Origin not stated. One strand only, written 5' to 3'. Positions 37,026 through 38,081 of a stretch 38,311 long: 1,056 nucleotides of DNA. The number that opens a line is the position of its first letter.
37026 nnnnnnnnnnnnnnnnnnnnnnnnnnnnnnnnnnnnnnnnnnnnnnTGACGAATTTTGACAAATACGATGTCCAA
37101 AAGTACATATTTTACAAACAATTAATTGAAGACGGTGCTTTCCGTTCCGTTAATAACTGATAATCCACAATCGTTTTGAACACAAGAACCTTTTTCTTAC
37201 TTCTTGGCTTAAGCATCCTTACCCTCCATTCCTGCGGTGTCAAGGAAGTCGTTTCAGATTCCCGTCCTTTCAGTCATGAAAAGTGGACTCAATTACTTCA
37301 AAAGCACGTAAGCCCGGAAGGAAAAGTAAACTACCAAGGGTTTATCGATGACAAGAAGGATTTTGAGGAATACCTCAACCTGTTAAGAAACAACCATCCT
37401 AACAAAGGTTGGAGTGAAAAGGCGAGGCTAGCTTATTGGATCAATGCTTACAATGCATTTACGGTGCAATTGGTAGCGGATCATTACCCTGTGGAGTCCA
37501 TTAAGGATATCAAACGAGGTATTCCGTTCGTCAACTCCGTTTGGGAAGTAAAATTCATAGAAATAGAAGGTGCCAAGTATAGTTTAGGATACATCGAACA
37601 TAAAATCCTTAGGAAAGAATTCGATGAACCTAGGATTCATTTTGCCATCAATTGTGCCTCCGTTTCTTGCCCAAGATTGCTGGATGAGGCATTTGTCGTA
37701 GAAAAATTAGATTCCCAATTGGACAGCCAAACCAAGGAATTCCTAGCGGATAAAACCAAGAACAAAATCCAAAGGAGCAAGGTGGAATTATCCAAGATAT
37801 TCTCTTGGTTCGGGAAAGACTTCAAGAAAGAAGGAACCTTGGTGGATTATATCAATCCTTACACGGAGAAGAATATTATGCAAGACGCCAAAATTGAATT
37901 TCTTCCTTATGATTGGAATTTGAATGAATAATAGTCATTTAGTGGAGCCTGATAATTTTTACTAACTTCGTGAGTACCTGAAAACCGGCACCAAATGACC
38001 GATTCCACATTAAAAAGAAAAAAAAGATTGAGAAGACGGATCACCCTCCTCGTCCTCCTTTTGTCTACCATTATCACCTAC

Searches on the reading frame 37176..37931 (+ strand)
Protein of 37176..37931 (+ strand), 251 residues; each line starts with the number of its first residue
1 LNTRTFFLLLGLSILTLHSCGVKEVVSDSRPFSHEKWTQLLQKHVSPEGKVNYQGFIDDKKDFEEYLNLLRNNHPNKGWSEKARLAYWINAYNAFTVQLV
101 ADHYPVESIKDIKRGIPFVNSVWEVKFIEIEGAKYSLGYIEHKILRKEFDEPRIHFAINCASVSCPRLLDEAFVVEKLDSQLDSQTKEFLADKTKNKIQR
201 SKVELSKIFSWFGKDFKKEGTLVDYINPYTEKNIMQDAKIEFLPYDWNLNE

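Call 8: search_protein_families(library=pfam, proteins=[window:37176-37931:+], max_evalue=0.001)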
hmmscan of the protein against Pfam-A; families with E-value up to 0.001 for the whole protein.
window:37176-37931:+ (251 aa): 1 family
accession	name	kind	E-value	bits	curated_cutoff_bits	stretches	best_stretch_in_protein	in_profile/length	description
PF04784.19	DUF547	-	1.1e-27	97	27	1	78-190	3-125/125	Protein of unknown function, DUF547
